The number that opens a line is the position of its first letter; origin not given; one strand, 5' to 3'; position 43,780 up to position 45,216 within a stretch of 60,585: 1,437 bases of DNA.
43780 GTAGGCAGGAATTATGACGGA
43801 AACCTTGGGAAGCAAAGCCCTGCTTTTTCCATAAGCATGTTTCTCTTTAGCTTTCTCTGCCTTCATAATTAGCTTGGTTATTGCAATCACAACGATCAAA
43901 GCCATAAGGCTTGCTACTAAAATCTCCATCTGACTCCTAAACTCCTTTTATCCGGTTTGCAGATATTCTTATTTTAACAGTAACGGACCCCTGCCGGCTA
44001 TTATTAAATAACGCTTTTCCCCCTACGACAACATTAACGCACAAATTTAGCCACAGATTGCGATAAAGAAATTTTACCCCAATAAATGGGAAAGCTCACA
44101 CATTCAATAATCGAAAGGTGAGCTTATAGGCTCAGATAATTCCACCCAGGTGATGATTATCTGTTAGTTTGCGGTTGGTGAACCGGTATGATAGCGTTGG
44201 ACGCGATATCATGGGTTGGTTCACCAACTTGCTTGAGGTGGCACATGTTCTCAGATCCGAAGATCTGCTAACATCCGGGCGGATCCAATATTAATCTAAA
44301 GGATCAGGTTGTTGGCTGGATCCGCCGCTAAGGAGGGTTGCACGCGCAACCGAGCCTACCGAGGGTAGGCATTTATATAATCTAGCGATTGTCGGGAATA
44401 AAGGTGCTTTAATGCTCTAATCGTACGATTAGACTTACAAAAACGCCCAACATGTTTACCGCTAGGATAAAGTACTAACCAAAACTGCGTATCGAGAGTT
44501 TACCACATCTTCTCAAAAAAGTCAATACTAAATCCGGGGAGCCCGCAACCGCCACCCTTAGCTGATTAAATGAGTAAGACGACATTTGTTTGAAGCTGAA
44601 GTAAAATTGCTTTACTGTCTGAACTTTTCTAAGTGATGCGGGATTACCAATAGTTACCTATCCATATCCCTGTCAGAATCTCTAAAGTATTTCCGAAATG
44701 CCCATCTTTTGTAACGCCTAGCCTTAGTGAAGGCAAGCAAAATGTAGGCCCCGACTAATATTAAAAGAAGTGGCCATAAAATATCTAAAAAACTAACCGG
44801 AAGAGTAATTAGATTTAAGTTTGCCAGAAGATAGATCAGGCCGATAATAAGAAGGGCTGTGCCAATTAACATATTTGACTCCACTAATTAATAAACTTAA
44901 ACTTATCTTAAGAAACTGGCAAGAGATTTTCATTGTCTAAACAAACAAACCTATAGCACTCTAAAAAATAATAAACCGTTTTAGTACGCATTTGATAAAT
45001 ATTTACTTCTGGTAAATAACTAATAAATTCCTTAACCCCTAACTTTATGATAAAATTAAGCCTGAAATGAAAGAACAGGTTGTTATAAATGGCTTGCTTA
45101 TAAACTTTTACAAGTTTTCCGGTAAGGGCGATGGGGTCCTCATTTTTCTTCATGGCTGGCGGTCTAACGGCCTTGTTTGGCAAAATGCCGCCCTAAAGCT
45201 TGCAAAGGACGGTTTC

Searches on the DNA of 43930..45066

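Call 43: search_rna_families(source=window, start=43930, end=45066, threshold=evalue, max_evalue=10, show_alignments=2)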
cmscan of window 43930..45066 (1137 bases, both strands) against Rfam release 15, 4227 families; matches with E-value up to 10: 2.
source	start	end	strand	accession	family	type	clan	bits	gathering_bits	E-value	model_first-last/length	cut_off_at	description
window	44070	44215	+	RF01778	Evf-2_5p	Gene; lncRNA;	-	18.6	40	1.8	1-142/142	no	Embryonic ventral forebrain-2 long ncRNA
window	44820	44864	-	RF02448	SpR20_sRNA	Gene; sRNA;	-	15.3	45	3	1-45/45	no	Streptococcus sRNA SpR20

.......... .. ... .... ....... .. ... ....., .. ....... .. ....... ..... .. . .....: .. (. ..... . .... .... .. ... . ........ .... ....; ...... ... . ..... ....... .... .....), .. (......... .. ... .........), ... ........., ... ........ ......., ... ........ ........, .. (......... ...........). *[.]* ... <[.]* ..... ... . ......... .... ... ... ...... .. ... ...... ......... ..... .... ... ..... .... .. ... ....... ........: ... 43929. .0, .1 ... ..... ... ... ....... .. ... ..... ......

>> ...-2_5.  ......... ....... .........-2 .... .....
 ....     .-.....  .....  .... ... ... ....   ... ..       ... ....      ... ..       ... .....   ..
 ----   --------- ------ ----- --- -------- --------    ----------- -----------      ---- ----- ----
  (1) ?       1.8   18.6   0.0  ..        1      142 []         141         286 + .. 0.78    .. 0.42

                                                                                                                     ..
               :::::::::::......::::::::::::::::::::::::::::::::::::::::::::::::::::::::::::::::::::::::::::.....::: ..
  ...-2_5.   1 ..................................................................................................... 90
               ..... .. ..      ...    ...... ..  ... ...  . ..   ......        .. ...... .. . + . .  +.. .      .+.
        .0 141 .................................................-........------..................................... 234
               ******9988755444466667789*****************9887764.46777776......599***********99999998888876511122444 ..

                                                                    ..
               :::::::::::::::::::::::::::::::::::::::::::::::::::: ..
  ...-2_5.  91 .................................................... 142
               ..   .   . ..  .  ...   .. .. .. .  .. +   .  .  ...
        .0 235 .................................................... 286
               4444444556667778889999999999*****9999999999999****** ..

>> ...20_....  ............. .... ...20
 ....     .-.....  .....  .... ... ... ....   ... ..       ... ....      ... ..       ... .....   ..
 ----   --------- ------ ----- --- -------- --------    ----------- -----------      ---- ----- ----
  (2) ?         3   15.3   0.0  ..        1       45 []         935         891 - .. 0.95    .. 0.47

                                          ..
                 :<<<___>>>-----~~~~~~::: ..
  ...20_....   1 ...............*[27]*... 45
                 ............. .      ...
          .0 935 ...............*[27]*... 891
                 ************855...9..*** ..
